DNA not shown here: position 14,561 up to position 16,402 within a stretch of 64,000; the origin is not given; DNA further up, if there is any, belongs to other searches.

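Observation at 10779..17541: Radical SAM/SPASM enzyme + Cys-rich partner + TldD/TldE + TetR: RiPP-like maturation locus with no visible precursor gene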

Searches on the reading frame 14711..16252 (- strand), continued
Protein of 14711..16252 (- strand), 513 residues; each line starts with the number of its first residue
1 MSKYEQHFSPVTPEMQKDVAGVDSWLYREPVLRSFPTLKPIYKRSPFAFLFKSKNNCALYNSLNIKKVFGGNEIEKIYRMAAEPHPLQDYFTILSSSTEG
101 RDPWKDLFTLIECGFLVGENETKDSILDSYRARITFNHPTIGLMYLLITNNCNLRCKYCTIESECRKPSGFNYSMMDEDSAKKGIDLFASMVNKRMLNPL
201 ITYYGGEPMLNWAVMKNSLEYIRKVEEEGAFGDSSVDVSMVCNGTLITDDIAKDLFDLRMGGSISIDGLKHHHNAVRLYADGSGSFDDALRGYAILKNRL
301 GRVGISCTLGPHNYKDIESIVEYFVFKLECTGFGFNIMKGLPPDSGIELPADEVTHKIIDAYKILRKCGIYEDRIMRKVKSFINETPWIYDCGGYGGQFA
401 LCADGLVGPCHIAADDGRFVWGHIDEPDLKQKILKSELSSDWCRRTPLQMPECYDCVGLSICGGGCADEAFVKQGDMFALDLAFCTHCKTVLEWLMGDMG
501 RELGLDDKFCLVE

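Call 42: search_solved_structures(query=A1, max_evalue=0.001, show_alignments=2)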
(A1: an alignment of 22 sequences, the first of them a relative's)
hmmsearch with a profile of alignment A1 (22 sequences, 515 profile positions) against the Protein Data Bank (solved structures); distinct sequences matched with E-value up to 0.001: 8.
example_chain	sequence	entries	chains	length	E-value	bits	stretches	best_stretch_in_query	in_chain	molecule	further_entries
5wgg_A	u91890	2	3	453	1.4e-35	125.9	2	100-304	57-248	Radical SAM domain protein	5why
8vpo_A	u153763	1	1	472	3e-35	124.8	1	43-501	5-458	Radical SAM core domain-containing protein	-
4k37_A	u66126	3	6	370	4e-24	88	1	145-500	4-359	Anaerobic sulfatase-maturating enzyme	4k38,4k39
4k36_A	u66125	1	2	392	5.3e-24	87.7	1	145-500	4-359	Anaerobic sulfatase-maturating enzyme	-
9gm3_A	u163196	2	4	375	5.1e-19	71.2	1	142-293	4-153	ChlB radical SAM domain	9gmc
6efn_A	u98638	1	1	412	3.4e-09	38.8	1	240-329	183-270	Sporulation killing factor maturation protein SkfB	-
7vob_C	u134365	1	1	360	4.1e-06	28.6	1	204-324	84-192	Cytosylglucuronate decarboxylase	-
7voc_C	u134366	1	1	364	4.2e-06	28.6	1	204-324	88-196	Cytosylglucuronate decarboxylase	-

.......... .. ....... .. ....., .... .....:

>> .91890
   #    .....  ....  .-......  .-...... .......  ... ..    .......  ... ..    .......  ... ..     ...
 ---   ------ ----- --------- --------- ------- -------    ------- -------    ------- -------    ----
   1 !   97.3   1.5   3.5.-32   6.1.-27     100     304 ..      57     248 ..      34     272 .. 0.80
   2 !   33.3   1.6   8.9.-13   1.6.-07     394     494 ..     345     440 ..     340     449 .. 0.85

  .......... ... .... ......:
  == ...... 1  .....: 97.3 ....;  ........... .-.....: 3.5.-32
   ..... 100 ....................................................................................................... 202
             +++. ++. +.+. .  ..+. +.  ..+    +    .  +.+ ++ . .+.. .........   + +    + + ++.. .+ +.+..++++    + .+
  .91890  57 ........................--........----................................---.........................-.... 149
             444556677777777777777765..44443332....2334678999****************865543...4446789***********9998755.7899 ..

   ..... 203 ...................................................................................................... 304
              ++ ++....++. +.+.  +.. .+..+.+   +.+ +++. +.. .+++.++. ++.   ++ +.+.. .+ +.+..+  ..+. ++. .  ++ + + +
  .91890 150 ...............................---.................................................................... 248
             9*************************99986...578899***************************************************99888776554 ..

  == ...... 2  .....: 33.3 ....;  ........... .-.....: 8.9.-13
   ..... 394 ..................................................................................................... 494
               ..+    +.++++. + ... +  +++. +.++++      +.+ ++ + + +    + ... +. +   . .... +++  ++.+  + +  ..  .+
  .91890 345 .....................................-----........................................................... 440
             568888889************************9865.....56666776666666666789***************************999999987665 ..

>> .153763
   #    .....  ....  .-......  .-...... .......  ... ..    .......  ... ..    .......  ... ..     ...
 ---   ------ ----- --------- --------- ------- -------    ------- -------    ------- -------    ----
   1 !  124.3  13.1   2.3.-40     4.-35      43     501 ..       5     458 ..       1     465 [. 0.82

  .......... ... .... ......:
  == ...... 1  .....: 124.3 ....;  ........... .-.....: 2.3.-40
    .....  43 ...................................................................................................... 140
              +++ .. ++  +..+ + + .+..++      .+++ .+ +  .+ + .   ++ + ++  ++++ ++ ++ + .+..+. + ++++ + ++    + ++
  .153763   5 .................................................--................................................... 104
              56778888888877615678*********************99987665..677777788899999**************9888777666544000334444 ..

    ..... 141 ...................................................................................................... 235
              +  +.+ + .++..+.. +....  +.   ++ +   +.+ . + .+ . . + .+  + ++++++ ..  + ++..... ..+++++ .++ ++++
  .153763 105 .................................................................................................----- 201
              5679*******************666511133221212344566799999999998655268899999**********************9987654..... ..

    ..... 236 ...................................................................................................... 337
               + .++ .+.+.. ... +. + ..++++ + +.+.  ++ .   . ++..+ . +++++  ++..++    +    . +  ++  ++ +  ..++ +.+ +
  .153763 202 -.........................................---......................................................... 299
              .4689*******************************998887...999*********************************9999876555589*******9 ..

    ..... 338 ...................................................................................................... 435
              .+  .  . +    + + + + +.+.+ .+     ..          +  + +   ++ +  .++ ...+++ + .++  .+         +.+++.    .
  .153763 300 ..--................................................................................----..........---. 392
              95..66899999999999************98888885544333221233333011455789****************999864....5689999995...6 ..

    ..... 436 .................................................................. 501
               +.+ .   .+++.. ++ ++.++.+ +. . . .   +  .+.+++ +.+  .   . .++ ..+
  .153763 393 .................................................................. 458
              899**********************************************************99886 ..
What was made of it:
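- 14711..16252 (-): 513-aa radical SAM/SPASM maturase. It carries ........, a seven-Cys SPASM domain and an N-terminal RRE-like domain (residues ~41-118). Its start overlaps the partner's stop by ATGA. PDB sequence hits CteB and TigE (call 42).
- On Radical SAM/SPASM RiPP maturase (513-aa protein): The region aligns with the SPASM regions of CteB and TigE (call 42).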

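Call 53: search_protein_families(library=ncbifam, proteins=[L048:8342-11356:+, L049:8969-12016:+, L005:11311-12453:+, L005:7694-8386:+, L047:8609-9802:+, L047:9799-12189:+, L047:16368-17279:-], max_evalue=0.1)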
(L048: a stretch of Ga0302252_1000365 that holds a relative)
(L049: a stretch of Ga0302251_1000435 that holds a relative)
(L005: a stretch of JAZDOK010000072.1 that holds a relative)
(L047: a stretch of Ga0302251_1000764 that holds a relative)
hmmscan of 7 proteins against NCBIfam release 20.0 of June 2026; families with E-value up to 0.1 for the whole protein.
L048:8342-11356:+ (1004 aa): 64 families (the best 25 are shown)
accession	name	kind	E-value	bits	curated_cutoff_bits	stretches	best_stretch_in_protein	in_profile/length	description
TIGR04136.1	rSAM_FibroRumin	equivalog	8.4e-52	176.5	400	1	622-983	88-454/458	FibroRumin system radical SAM peptide maturase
NF047865.1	rSAM_PapB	equivalog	1.3e-34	120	340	1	627-960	5-327/330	PapB family radical SAM/SPASM ranthipeptide maturase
TIGR04064.1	rSAM_nif11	equivalog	1.6e-31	109.6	518.7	2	621-773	74-218/459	nif11-like peptide radical SAM maturase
TIGR03906.1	quino_hemo_SAM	equivalog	6.9e-29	100.8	453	2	586-818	60-281/467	quinohemoprotein amine dehydrogenase maturation protein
NF041298.1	rSAM_mat_DynA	equivalog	2.3e-25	89.3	450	1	634-977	10-348/356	dynobactin maturation radical SAM/SPASM protein DynA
TIGR03974.1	rSAM_six_Cys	equivalog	6.1e-25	88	425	1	582-976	58-443/451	thioether cross-link-forming SCIFF peptide maturase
TIGR04068.1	rSAM_ocin_clost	equivalog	2.2e-23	82.9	500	1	620-785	79-238/462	Cys-rich peptide radical SAM maturase CcpM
NF041707.1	rSAM_YhhB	equivalog_domain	9.9e-23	80.6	445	2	629-783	6-156/369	cyclophane-forming radical SAM/SPASM peptide maturase YhhB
NF038107.1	rSAM_NF038107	equivalog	1.6e-22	80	600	1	629-959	89-410/444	Cys-every-fifth radical SAM/SPASM peptide maturase CefB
TIGR04280.1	geopep_mat_rSAM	hypoth_equivalog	7.6e-22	77.9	400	1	591-777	51-228/428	geopeptide radical SAM maturase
TIGR04261.1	rSAM_GlyRichRpt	subfamily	2.2e-21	76.3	310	1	635-820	7-185/363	cyclophane-forming radical SAM/SPASM peptide maturase GrrM/OscB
TIGR03978.1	rSAM_paired_1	equivalog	1.5e-20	73.4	370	1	614-806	71-256/466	His-Xaa-Ser system radical SAM maturase HxsB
TIGR03942.1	sulfatase_rSAM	equivalog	1.5e-19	70.3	349.45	2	631-810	7-178/363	anaerobic sulfatase maturase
TIGR04163.1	rSAM_cobopep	equivalog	2.5e-19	69.4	375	2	623-844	62-272/428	peptide-modifying radical SAM enzyme CbpB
TIGR04250.1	SCM_rSAM_ScmE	equivalog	5.7e-17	61.7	400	1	631-812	9-170/358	SynChlorMet cassette radical SAM/SPASM protein ScmE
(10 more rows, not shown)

L049:8969-12016:+ (1015 aa): 66 families (the best 25 are shown)
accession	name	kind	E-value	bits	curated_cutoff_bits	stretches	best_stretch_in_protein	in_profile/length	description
TIGR04136.1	rSAM_FibroRumin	equivalog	2.6e-59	201.3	400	1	598-992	58-455/458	FibroRumin system radical SAM peptide maturase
NF047865.1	rSAM_PapB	equivalog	4.8e-37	127.9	340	1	635-969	5-328/330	PapB family radical SAM/SPASM ranthipeptide maturase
TIGR04064.1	rSAM_nif11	equivalog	2.3e-31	109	518.7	2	626-779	71-216/459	nif11-like peptide radical SAM maturase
TIGR03906.1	quino_hemo_SAM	equivalog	1.6e-30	106.2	453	1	585-984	51-441/467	quinohemoprotein amine dehydrogenase maturation protein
NF041298.1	rSAM_mat_DynA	equivalog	2.3e-26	92.6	450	1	642-978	10-341/356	dynobactin maturation radical SAM/SPASM protein DynA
NF038107.1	rSAM_NF038107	equivalog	1e-25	90.4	600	1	598-965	51-408/444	Cys-every-fifth radical SAM/SPASM peptide maturase CefB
TIGR03974.1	rSAM_six_Cys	equivalog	5.9e-24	84.7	425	1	630-980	94-439/451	thioether cross-link-forming SCIFF peptide maturase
TIGR04261.1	rSAM_GlyRichRpt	subfamily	1.5e-23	83.5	310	1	642-839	6-198/363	cyclophane-forming radical SAM/SPASM peptide maturase GrrM/OscB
TIGR04068.1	rSAM_ocin_clost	equivalog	2e-23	83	500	1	629-817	80-264/462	Cys-rich peptide radical SAM maturase CcpM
TIGR03942.1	sulfatase_rSAM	equivalog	3.6e-22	78.9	349.45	1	639-988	7-355/363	anaerobic sulfatase maturase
TIGR03978.1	rSAM_paired_1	equivalog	2.6e-21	75.9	370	1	601-815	48-257/466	His-Xaa-Ser system radical SAM maturase HxsB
NF041707.1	rSAM_YhhB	equivalog_domain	4.5e-21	75.2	445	1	636-791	5-156/369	cyclophane-forming radical SAM/SPASM peptide maturase YhhB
TIGR04163.1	rSAM_cobopep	equivalog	9.1e-21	74.1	375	1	631-979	62-408/428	peptide-modifying radical SAM enzyme CbpB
NF040492.1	not_ScfB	exception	1.3e-18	67.1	855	1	631-970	93-428/450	ScfB-related radical SAM/SPASM orphan maturase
NF035951.1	rSAM_RumMC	equivalog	2.5e-18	66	720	1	624-795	103-267/510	RumMC family radical SAM sactipeptide maturase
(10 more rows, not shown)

L005:11311-12453:+ (380 aa): 21 families
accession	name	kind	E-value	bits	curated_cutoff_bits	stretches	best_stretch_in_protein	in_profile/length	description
TIGR04303.1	GeoRSP_rSAM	equivalog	1e-09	38.4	400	1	244-313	239-308/325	GeoRSP system radical SAM/SPASM protein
TIGR04085.1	rSAM_more_4Fe4S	domain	2.5e-08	34.3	27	1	245-314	1-77/93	SPASM domain-containing protein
TIGR04304.1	GeoRSP_SPASM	equivalog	3.4e-08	33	300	1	244-312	204-275/293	GeoRSP system SPASM domain protein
TIGR02109.1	PQQ_syn_pqqE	equivalog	1.3e-07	30.9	381.35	1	156-312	143-313/358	pyrroloquinoline quinone biosynthesis protein PqqE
TIGR04055.1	rSAM_NirJ2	equivalog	2.2e-06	27.5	500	1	244-312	235-304/326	putative heme d1 biosynthesis radical SAM protein NirJ2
TIGR04317.1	W_rSAM_matur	equivalog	2.2e-06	27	380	1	53-194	39-183/349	tungsten cofactor oxidoreductase radical SAM maturase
TIGR04082.1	rSAM_for_selen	equivalog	4.7e-06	25.6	350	1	242-312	429-497/516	thio(seleno)oxazole modification radical SAM maturase SbtM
NF041298.1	rSAM_mat_DynA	equivalog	1.1e-05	24.6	450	1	248-312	253-322/356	dynobactin maturation radical SAM/SPASM protein DynA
TIGR04340.1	rSAM_ACGX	hypoth_equivalog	1.7e-05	24.3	400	1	244-310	252-319/341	radical SAM/SPASM domain protein, ACGX system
NF047865.1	rSAM_PapB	equivalog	5.7e-05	22.5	340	1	240-312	242-317/330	PapB family radical SAM/SPASM ranthipeptide maturase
NF033640.1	N_Twi_rSAM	subfamily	0.00029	20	170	1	243-304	3-72/398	twitch domain-containing radical SAM protein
TIGR04321.1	spiroSPASM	subfamily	0.00079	18.2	250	1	252-301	447-502/510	spiro-SPASM protein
TIGR03906.1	quino_hemo_SAM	equivalog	0.0009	18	453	1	240-324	340-425/467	quinohemoprotein amine dehydrogenase maturation protein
NF038073.1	rSAM_STM4011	subfamily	0.00091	18.6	200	1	240-284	199-243/278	STM4011 family radical SAM protein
TIGR03962.1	mycofact_rSAM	equivalog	0.00093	18.5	265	1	242-313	238-315/339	mycofactocin radical SAM maturase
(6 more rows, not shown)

L005:7694-8386:+ (230 aa): 0 families

L047:8609-9802:+ (397 aa): 24 families
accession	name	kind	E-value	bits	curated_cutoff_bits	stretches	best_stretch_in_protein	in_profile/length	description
TIGR02917.1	PEP_TPR_lipo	equivalog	3.1e-15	55.2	312.2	2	34-143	438-547/899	XrtA/PEP-CTERM system TPR-repeat protein PrsT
NF033758.1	gliding_GltE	equivalog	1.8e-08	33.8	225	1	39-232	98-287/411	adventurous gliding motility TPR repeat lipoprotein GltE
TIGR02521.1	type_IV_pilW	equivalog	1e-07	31.8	154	1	38-218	42-220/234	type IV pilus biogenesis/stability protein PilW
NF040959.1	MamA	equivalog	1.4e-07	31.1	200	1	43-230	18-202/204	magnetosome protein MamA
NF002725.1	PRK02603.1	equivalog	1.8e-07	31.4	143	0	64-159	38-138/173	photosystem I assembly protein Ycf3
TIGR03939.1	PGA_TPR_OMP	equivalog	1.4e-05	23.6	366.65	1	38-149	96-206/800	poly-beta-1,6 N-acetyl-D-glucosamine export porin PgaA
NF033762.1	social_mot_Tgl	equivalog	0.00014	21.3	225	1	39-130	43-135/252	social motility TPR repeat lipoprotein Tgl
NF052415.1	T3SS_chap_SctY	equivalog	0.00027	21.4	70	0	177-229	53-105/106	type III secretion apparatus assembly chaperone SctY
TIGR02795.1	tol_pal_ybgF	equivalog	0.00032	21.3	90.1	0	159-230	34-105/119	tol-pal system protein YbgF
NF033920.0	C39_PA2778_fam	equivalog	0.00049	19.6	150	1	29-123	158-252/255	PA2778 family cysteine peptidase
TIGR00990.1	3a0801s09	subfamily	0.00061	18.5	757.25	1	38-140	376-478/615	mitochondrial import receptor subunit TOM70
NF047507.1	TPR_BatC_Lepto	exception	0.00071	19.1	175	0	359-386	102-129/214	TPR repeat-containing protein BatC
NF008755.0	PRK11788.1-3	equivalog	0.00089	18.7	430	0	34-128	187-282/388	lipopolysaccharide assembly protein LapB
NF052312.1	T9SS_PorW_SprE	equivalog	0.0018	17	250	0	128-197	178-247/716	type IX secretion system periplasmic lipoprotein PorW/SprE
NF008757.0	PRK11788.1-5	equivalog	0.0022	17.2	363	1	34-159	187-307/388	lipopolysaccharide assembly protein LapB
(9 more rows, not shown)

L047:9799-12189:+ (796 aa): 7 families
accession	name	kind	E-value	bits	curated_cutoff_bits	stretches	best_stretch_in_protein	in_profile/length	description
NF002956.0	PRK03612.1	equivalog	5.5e-17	61.4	472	2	15-201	18-199/522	polyamine aminopropyltransferase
NF002010.0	PRK00811.1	equivalog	1.3e-11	44.2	260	1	486-638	66-219/287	polyamine aminopropyltransferase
NF037959.1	MFS_SpdSyn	subfamily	2e-09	36.8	40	2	539-635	313-408/480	fused MFS/spermidine synthase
NF001453.0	PRK00312.1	equivalog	2.9e-06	27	188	1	481-582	62-158/217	protein-L-isoaspartate(D-aspartate) O-methyltransferase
TIGR00417.1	speE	equivalog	4.1e-06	26.2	249.55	1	486-620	60-194/271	spermidine synthase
NF003380.0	PRK04457.1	equivalog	7.5e-05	21.9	304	1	495-644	65-209/265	polyamine aminopropyltransferase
NF002435.0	PRK01581.1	equivalog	0.0046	16.1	537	1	502-639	153-291/374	polyamine aminopropyltransferase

L047:16368-17279:- (303 aa): 23 families
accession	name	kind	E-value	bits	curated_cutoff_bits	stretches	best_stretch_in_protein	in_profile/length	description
NF033640.1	N_Twi_rSAM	subfamily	8.7e-13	48.1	170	1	231-299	3-70/398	twitch domain-containing radical SAM protein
TIGR04321.1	spiroSPASM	subfamily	5e-12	45.3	250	2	59-162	229-330/510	spiro-SPASM protein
TIGR04311.1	rSAM_Geo_metal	subfamily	1.2e-11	44.4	400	1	64-163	4-101/423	radical SAM/SPASM family putative metalloenzyme maturase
TIGR04317.1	W_rSAM_matur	equivalog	3.7e-09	36.1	380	1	65-171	6-108/349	tungsten cofactor oxidoreductase radical SAM maturase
TIGR04250.1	SCM_rSAM_ScmE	equivalog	3.8e-09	35.9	400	1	228-303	248-322/358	SynChlorMet cassette radical SAM/SPASM protein ScmE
TIGR04055.1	rSAM_NirJ2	equivalog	1.2e-08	34.9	500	1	67-162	4-93/326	putative heme d1 biosynthesis radical SAM protein NirJ2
TIGR03977.1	rSAM_pair_HxsC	equivalog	4.6e-07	29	267.9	1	71-163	33-120/292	His-Xaa-Ser system radical SAM maturase HxsC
TIGR04051.1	rSAM_NirJ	equivalog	3.6e-06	26.2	515.45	1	70-157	9-91/354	heme d1 biosynthesis radical SAM protein NirJ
NF041707.1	rSAM_YhhB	equivalog_domain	5.7e-06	25.5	445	1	65-162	4-111/369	cyclophane-forming radical SAM/SPASM peptide maturase YhhB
NF038283.1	viperin_w_prok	equivalog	8.2e-06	25.2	180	1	69-171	8-112/281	viperin family antiviral radical SAM protein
TIGR04280.1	geopep_mat_rSAM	hypoth_equivalog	1.8e-05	23.9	400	1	72-164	93-190/428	geopeptide radical SAM maturase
TIGR04251.1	SCM_rSAM_ScmF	equivalog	4.1e-05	23.1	400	0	240-298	253-311/353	SynChlorMet cassette radical SAM/SPASM protein ScmF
NF045702.1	rSAM_GDGT_ether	equivalog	0.0012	17.6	450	1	67-155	90-177/486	tetraether lipid synthase Tes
TIGR02666.1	moaA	equivalog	0.0026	16.8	284.05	1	68-157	15-106/336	GTP 3',8-cyclase MoaA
NF050035.1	rSAM_WgK_link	exception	0.0026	16.8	650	1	65-162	11-104/367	radical SAM/SPASM peptide maturase WgkB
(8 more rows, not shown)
